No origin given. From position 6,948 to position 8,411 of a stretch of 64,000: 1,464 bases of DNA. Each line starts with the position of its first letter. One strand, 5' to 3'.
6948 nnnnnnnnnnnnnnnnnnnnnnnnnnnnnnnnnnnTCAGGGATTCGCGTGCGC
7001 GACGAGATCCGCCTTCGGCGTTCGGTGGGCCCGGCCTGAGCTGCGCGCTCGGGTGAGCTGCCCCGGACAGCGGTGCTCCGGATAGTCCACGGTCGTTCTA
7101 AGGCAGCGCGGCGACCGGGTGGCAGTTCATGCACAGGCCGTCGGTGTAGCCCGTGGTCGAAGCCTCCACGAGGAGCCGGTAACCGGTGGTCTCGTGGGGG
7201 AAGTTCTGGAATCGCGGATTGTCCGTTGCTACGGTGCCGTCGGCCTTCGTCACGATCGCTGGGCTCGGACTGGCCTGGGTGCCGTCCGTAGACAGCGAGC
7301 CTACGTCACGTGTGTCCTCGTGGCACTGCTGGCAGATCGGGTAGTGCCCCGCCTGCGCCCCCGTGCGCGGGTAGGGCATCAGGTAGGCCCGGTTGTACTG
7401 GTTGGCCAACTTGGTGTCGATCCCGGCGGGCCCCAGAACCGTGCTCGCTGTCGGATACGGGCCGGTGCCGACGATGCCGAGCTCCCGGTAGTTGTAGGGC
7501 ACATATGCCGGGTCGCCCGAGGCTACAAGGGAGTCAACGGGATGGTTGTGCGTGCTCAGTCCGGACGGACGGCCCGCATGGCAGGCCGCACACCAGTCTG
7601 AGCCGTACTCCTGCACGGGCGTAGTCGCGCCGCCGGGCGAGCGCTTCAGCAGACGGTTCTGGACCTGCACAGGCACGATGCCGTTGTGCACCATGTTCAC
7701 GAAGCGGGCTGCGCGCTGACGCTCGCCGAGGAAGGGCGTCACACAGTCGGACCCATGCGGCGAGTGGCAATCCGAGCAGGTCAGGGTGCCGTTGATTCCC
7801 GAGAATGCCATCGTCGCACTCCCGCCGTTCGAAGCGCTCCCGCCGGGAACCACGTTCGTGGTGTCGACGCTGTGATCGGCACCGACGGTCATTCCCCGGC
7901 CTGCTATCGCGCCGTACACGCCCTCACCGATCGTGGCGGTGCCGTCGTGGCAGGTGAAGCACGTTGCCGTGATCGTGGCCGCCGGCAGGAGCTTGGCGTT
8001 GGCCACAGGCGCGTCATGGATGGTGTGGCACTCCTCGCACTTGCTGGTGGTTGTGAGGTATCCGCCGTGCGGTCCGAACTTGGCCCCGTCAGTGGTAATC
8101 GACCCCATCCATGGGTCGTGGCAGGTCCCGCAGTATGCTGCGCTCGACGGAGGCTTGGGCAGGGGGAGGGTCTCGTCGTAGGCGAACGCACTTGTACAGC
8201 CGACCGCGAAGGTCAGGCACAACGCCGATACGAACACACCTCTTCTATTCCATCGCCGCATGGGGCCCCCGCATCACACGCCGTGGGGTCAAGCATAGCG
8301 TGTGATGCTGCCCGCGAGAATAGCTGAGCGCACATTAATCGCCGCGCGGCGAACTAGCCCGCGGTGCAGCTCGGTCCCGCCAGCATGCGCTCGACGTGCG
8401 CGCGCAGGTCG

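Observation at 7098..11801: Hybrid histidine kinase, three consecutive stand-alone receiver genes and a 7-heme c-type cytochrome in a high-GC Gram-positive background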

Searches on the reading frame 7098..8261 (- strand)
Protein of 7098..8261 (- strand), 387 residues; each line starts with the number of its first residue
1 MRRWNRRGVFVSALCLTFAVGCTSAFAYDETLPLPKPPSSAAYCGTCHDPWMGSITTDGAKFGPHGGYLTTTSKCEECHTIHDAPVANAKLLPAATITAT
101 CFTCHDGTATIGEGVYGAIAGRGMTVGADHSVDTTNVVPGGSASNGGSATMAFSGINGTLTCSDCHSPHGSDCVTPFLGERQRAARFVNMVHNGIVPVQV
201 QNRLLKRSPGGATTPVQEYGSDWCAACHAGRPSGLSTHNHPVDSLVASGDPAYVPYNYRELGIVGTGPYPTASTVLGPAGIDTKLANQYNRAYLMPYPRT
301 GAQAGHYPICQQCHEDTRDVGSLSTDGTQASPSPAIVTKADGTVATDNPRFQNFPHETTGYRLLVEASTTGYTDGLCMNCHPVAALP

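Call 5: search_protein_families(library=pfam, proteins=[window:7098-8261:-], max_evalue=0.01)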
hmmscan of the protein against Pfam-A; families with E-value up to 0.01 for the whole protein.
window:7098-8261:- (387 aa): 4 families
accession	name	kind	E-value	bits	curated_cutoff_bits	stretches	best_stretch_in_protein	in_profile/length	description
PF09699.15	Paired_CXXCH_1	-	2.1e-15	56.5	20.6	1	72-109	6-40/41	Doubled CXXCH motif (Paired_CXXCH_1)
PF14537.11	Cytochrom_c3_2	-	8.2e-09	36.3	25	1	38-106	23-79/79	Cytochrome c3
PF22113.1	Mtrc-MtrF_II-IV_dom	-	8.6e-08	32.3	30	0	157-239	26-99/176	Outer membrane cytochrome MtrC/MtrF-like, domains II/IV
PF14522.11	Cytochrome_C7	-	1.1e-05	25.6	24.8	0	68-111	8-54/67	Cytochrome c7 and related cytochrome c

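Call 8: find_homologous_proteins(query=window:7098-8261:-)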
Query window:7098-8261:- (387 aa): 693 proteins with E <= 0.001 among 8000 candidates; the best 120 are listed.
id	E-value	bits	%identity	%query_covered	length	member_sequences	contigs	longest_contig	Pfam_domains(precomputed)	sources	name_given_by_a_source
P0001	5.2e-176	604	68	99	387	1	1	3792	PF09699.16,PF14537.12,PF14522.12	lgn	-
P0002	2.3e-172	592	67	100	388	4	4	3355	PF09699.16,PF14537.12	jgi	jgi:hypothetical protein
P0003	9.3e-153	527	63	100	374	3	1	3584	PF09699.16,PF14537.12,PF14522.12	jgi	jgi:predicted CXXCH cytochrome family protein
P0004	1.3e-145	504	64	94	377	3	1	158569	PF09699.16,PF14537.12,PF14522.12,PF22113.2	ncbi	-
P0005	4.2e-145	502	62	99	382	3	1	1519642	PF09699.16,PF14537.12,PF14522.12,PF22113.2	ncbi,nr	ncbi:MAG: hypothetical protein QMD76_02185 [Anaerosomatales bacterium]|nr:hypothetical protein [Anae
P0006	4.5e-145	502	62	99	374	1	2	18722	PF09699.16,PF14537.12,PF14522.12,PF22113.2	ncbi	-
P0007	6.0e-145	502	63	98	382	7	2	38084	PF09699.16,PF14537.12,PF14522.12,PF22113.2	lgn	-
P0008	2.5e-144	500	62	94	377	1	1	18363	PF09699.16,PF14537.12,PF14522.12,PF22113.2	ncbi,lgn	-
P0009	1.0e-143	498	63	98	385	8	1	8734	PF09699.16,PF14537.12,PF14522.12,PF22113.2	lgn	-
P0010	1.6e-142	494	62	99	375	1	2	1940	PF09699.16,PF14537.12,PF14522.12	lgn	-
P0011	4.4e-140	486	60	99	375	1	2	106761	PF09699.16,PF14537.12,PF14522.12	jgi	jgi:predicted CXXCH cytochrome family protein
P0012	1.4e-139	484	80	68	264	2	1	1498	PF09699.16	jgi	jgi:hypothetical protein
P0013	6.2e-138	478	98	55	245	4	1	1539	-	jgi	-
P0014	1.0e-137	478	66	90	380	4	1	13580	PF09699.16,PF14522.12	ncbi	-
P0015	1.1e-136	474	69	84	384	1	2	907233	PF09699.16,PF14537.12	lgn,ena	-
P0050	4.9e-113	397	53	100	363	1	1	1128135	PF09699.16,PF14537.12,PF14522.12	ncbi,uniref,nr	ncbi:hypothetical protein MX659_01365 [Coriobacteriia bacterium Es71-Z0120]|uniref:cytochrome c3 fam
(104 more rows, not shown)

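Call 9: find_encoding_contigs(protein=window:7098-8261:-, flank=10000, max_places=6)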
Protein window:7098-8261:- (387 aa): no gene with exactly this product is on record in the collection.

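Call 10: find_encoding_contigs(protein=P0005, flank=10000, max_places=3)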
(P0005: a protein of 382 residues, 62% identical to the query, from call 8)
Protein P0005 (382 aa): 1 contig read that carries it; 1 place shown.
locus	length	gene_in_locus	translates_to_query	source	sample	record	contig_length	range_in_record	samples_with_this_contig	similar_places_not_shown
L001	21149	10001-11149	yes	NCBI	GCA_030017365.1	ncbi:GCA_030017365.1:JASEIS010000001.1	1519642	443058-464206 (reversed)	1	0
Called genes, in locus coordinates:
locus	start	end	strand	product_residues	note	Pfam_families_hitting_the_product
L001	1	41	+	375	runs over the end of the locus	PF00481:PP2C, PF13672:PP2C_2, PF07228:SpoIIE (weak)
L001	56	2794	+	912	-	PF01098:FTSW_RODA_SPOVE, PF21922:PBP_dimer_2, PF00905:Transpeptidase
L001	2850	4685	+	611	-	PF00069:Pkinase, PF01636:APH (faint), PF07714:PK_Tyr_Ser-Thr, PF03109:ABC1, PF03793:PASTA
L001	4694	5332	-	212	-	PF00156:Pribosyltran, PF14681:UPRTase (faint)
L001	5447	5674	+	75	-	PF04014:MazE_antitoxin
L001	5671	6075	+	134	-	PF02661:Fic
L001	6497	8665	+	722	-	PF00989:PAS, PF08448:PAS_4 (weak), PF13426:PAS_9 (weak), PF00989:PAS, PF08448:PAS_4, PF00512:HisKA, PF02518:HATPase_c, PF00072:Response_reg, +4 more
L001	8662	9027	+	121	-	PF00072:Response_reg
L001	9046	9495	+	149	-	PF00072:Response_reg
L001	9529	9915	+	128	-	PF00072:Response_reg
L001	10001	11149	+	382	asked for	PF14522:Cytochrome_C7 (faint), PF14537:Cytochrom_c3_2 (faint), PF09699:Paired_CXXCH_1 (faint), PF22113:Mtrc-MtrF_II-IV_dom (faint)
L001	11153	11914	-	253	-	PF00528:BPD_transp_1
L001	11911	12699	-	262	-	PF00005:ABC_tran, PF13304:AAA_21 (faint)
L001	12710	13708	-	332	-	PF13379:NMT1_2, PF03180:Lipoprotein_9, PF09084:NMT1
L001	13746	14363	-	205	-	PF00583:Acetyltransf_1, PF13673:Acetyltransf_10, PF13508:Acetyltransf_7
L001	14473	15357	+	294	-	PF00702:Hydrolase (faint), PF08282:Hydrolase_3, PF05116:S6PP (weak)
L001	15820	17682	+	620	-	PF05239:PRC, PF03448:MgtE_N, PF14841:FliG_M (faint), PF00571:CBS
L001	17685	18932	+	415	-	PF01566:Nramp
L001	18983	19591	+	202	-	PF01812:5-FTHF_cyc-lig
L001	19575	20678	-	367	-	PF01522:Polysacc_deac_1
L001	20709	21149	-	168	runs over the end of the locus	PF04073:tRNA_edit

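Call 11: find_encoding_contigs(protein=P0015, flank=10000, max_places=3)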
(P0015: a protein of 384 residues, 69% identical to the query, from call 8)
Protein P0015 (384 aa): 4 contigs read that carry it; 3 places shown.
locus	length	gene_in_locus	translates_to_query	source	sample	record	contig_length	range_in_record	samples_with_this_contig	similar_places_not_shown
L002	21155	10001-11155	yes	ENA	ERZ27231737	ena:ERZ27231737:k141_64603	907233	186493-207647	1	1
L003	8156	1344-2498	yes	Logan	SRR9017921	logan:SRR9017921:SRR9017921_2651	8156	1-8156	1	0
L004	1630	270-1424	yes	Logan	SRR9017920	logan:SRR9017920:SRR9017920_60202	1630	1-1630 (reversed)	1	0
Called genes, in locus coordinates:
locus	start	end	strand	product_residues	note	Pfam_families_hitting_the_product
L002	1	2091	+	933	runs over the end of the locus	PF00690:Cation_ATPase_N, PF00122:E1-E2_ATPase, PF00702:Hydrolase, PF13246:Cation_ATPase, PF00689:Cation_ATPase_C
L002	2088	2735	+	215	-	PF02254:TrkA_N, PF02080:TrkA_C (weak)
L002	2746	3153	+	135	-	PF02254:TrkA_N, PF13241:NAD_binding_7 (weak)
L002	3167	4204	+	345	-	PF01966:HD, PF13286:HD_assoc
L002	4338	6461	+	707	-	PF03030:H_PPase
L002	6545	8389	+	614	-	PF01807:Zn_ribbon_DnaG, PF08275:DNAG_N, PF01751:Toprim, PF13155:Toprim_2, PF13662:Toprim_4, PF10410:DnaB_bind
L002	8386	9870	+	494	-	PF03979:Sigma70_r1_1, PF00140:Sigma70_r1_2, PF04542:Sigma70_r2, PF04539:Sigma70_r3, PF04545:Sigma70_r4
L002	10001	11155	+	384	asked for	PF14537:Cytochrom_c3_2 (faint), PF09699:Paired_CXXCH_1 (faint)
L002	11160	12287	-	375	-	PF00072:Response_reg, PF13487:HD_5, PF01966:HD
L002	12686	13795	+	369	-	PF03793:PASTA, PF01520:Amidase_3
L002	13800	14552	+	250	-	-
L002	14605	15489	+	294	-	-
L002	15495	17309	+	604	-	PF02706:Wzz, PF13807:GNVR (weak), PF01656:CbiA (weak), PF10609:ParA, PF13614:AAA_31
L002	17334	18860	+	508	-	PF01943:Polysacc_synt, PF13440:Polysacc_synt_3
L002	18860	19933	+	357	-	PF13524:Glyco_trans_1_2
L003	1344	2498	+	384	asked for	PF14537:Cytochrom_c3_2 (faint), PF09699:Paired_CXXCH_1 (faint)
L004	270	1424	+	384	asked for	PF14537:Cytochrom_c3_2 (faint), PF09699:Paired_CXXCH_1 (faint)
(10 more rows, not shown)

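Call 12: find_encoding_contigs(protein=P0004, flank=10000, max_places=3)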
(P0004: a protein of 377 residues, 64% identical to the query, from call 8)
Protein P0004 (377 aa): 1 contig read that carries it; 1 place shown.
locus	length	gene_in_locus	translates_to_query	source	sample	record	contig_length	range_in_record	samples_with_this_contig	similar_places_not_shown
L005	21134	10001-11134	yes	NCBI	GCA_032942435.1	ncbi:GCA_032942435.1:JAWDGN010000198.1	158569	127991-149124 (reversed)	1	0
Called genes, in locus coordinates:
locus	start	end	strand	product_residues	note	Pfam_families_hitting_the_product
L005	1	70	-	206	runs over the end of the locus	PF00156:Pribosyltran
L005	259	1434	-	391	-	PF00155:Aminotran_1_2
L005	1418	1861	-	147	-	PF09424:YqeY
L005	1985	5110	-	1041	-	PF07676:PD40 (faint), PF04122:CW_binding_2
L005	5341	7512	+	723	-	PF00989:PAS, PF13188:PAS_8 (faint), PF13426:PAS_9 (faint), PF00989:PAS (weak), PF08448:PAS_4, PF00512:HisKA, PF02518:HATPase_c, PF00072:Response_reg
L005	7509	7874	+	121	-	PF00072:Response_reg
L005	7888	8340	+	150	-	PF00072:Response_reg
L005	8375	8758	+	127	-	PF00072:Response_reg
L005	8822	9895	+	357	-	PF14522:Cytochrome_C7 (faint), PF14537:Cytochrom_c3_2 (faint), PF09699:Paired_CXXCH_1 (weak)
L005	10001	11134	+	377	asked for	PF09699:Paired_CXXCH_1 (faint), PF14522:Cytochrome_C7 (faint), PF14537:Cytochrom_c3_2 (faint), PF22113:Mtrc-MtrF_II-IV_dom (faint)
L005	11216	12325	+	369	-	PF22113:Mtrc-MtrF_II-IV_dom (faint), PF14522:Cytochrome_C7 (faint), PF14537:Cytochrom_c3_2 (faint), PF09699:Paired_CXXCH_1 (weak)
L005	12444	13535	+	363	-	PF22113:Mtrc-MtrF_II-IV_dom (faint), PF22678:Cytochrom_c_NrfB-like (faint), PF14522:Cytochrome_C7 (faint), PF14537:Cytochrom_c3_2 (faint), PF09699:Paired_CXXCH_1 (weak)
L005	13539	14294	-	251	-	PF00528:BPD_transp_1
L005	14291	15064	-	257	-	PF00005:ABC_tran, PF13304:AAA_21 (faint)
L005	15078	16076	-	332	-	PF13379:NMT1_2, PF03180:Lipoprotein_9, PF09084:NMT1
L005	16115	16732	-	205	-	PF00583:Acetyltransf_1, PF13673:Acetyltransf_10, PF13508:Acetyltransf_7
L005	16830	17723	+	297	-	PF12710:HAD (faint), PF00702:Hydrolase (weak), PF08282:Hydrolase_3, PF05116:S6PP (weak)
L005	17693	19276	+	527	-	PF13493:DUF4118, PF00512:HisKA, PF02518:HATPase_c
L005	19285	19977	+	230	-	PF00072:Response_reg, PF00486:Trans_reg_C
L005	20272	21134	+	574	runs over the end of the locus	PF03814:KdpA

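Call 17: find_encoding_contigs(protein=P0050, flank=10000, max_places=2)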
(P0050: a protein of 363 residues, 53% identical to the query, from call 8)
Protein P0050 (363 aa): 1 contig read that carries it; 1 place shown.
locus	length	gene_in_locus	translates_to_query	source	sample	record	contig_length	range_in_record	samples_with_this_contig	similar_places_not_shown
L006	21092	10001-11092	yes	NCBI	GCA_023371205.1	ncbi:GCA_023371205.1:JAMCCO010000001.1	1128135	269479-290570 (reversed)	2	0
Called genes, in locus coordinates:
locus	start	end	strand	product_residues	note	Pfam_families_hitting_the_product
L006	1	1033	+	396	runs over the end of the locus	PF01969:Ni_insertion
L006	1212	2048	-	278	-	PF00730:HhH-GPD, PF01978:TrmB (faint), PF00633:HHH (weak), PF22798:DUF5817_CT (faint)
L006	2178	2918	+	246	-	PF00005:ABC_tran, PF13304:AAA_21 (faint)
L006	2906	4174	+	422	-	PF01458:SUFBD_core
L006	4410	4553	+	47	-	-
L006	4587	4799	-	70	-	-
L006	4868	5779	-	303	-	PF01040:UbiA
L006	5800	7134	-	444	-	PF04055:Radical_SAM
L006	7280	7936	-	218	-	-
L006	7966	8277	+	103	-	-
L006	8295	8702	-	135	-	PF09945:DUF2177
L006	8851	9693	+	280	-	-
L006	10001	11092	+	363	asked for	PF14522:Cytochrome_C7 (faint), PF14537:Cytochrom_c3_2 (faint), PF09699:Paired_CXXCH_1 (weak)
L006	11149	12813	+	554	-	PF00069:Pkinase, PF07714:PK_Tyr_Ser-Thr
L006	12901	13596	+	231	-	PF12401:FhaA_N, PF16697:Yop-YscD_cpl, PF00498:FHA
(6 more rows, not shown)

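Call 21: search_solved_structures(query=A1, max_evalue=1, show_alignments=2)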
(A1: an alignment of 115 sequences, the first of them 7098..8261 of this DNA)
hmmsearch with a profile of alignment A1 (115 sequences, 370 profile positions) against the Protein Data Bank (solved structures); distinct sequences matched with E-value up to 1: 9.
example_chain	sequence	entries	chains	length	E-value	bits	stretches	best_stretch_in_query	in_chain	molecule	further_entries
6r2q_A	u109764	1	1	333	1.1e-07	34.4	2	30-102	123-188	Cystathionine beta-synthase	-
7tfs_A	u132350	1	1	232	6.4e-06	28.6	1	139-230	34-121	Cytochrome c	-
6i5b_A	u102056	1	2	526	0.00012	24.3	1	36-106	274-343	Uncharacterized protein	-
9yuq_N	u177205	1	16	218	0.0047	19.1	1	69-101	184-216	Putative multiheme cytochrome c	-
6hr0_A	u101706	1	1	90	0.23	13.6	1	147-167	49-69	Cytochrome C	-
1sp3_A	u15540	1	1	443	0.24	13.5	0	25-101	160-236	cytochrome c, putative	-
6v0a_A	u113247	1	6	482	0.3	13.2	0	35-79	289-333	Nitrite reductase (cytochrome; ammonia-forming)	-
28pb_A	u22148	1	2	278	0.73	11.9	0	39-103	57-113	Cytochrome c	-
4xxl_A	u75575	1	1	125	0.88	11.7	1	2-65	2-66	Cytochrome c class I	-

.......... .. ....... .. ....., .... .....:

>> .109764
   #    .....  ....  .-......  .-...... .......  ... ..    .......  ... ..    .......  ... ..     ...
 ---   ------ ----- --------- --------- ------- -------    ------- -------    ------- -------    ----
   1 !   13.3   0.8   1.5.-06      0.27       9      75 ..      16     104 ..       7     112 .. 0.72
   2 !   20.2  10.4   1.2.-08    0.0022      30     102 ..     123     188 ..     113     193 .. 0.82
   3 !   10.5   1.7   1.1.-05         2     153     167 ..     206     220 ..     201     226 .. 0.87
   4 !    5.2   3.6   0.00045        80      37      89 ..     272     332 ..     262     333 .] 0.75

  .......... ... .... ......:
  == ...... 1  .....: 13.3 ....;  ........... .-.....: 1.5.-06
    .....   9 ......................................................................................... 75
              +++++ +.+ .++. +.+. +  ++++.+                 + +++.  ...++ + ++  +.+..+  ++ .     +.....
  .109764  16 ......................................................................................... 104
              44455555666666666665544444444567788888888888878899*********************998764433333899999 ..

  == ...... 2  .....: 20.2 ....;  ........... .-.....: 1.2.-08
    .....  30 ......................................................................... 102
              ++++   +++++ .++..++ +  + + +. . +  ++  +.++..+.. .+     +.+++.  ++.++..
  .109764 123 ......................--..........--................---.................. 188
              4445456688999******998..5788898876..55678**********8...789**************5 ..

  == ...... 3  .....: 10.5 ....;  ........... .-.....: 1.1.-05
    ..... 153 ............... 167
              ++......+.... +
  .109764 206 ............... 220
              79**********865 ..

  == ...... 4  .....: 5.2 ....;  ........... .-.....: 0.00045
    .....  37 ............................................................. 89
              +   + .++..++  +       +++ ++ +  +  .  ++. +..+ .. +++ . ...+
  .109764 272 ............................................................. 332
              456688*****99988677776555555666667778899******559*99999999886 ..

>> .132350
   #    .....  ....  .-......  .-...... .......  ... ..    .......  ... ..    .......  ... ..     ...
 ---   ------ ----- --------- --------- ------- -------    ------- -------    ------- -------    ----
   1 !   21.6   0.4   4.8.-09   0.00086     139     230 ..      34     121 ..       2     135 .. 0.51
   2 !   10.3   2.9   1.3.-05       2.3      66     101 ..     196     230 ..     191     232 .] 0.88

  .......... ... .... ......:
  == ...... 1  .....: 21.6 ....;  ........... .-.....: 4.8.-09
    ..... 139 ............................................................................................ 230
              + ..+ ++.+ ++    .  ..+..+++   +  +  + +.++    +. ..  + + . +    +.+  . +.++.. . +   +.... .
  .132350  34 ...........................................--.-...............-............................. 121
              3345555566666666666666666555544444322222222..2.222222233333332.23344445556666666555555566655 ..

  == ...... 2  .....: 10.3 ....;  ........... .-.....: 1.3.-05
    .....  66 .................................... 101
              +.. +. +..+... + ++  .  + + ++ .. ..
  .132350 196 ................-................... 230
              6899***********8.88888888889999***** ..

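Call 22: search_protein_families(library=ncbifam, proteins=[window:7098-8261:-], max_evalue=0.001)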
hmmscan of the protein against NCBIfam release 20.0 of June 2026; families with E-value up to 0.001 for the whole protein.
window:7098-8261:- (387 aa): 2 families
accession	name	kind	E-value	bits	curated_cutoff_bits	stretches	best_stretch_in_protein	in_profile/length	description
TIGR01905.1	paired_CXXCH_1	subfamily_domain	2.2e-09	37.1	25.2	1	72-109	6-40/41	doubled CXXCH domain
NF047727.1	4hemeCytCCctA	equivalog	0.00018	21.6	180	0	157-172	78-93/109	tetraheme c-type cytochrome CctA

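Call 25: predict_structure(alignment_id=A1)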
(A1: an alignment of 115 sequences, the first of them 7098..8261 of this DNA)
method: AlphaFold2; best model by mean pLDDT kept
length: 387 residues; sequences in the alignment: 115
mean_pLDDT: 81.2   pTM: 0.82
mean pLDDT of the five models: 81.2, 81.2, 80.4, 76.7, 75.7
residues with pLDDT >= 90: 138; 70-90: 158; 50-70: 78; < 50: 13
segments of 3 or more residues with pLDDT < 50: 23-27, 82-86, 88-90
pLDDT, mean of each block of 10 residues (from residue 1): 84 85 50 62 71 62 69 67 46 78 74 75 86 91 91 93 90 90 65 73 92 92 91 70 87 94 96 96 88 95 93 74 96 89 84 79 85 82 86
secondary structure, 60 per line:
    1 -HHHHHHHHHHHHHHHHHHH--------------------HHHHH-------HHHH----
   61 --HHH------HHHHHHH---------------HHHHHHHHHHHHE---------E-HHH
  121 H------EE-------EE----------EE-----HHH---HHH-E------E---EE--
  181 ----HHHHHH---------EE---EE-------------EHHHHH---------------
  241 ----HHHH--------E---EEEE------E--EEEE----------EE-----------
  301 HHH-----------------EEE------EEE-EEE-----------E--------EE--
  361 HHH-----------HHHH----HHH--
elements in order: H2-20 H41-45 H53-56 H72-78 H94-105 H118-121 H185-190 H221-225 H245-248 E261-264 E274-277 E321-323 E330-332 E334-336 H375-378

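Call 29: fold_search(model_id=the predicted structure, library=pdb)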
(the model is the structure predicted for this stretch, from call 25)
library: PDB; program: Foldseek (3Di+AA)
matches with E <= 10: 7; with E <= 0.001: 0
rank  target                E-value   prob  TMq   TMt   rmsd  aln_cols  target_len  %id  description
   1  6ef8_A                5.2e-01  0.08  0.12  0.11  12.7       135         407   19  Cryo-EM of the OmcS nanowires from Geobacter sulfurreducens (released 2019-04-10)
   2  8ras_C                1.2e+00  0.01  0.09  0.06  17.4       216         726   12  Plastid-encoded RNA polymerase transcription elongation complex (released 2024-03-06)
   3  8r6s_C                1.2e+00  0.01  0.09  0.05  17.4       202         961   11  Plastid-encoded RNA polymerase (Integrated model) (released 2024-03-13)
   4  8rdj_C                1.3e+00  0.01  0.09  0.05  17.6       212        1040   12  Plastid-encoded RNA polymerase transcription elongation complex (Integrated model) (released 2024-03-13)
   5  8r5o_C                1.4e+00  0.01  0.09  0.07  17.2       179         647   12  Plastid-encoded RNA polymerase (released 2024-03-13)
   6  9epc_C                3.4e+00  0.01  0.09  0.05  18.4       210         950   11  Cryo-EM structure of the Plastid-encoded RNA polymerase from Sinapis alba (released 2025-06-18)
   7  8w9z_B                3.8e+00  0.01  0.09  0.05  18.3       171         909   14  The cryo-EM structure of the Nicotiana tabacum PEP-PAP (released 2024-03-13)
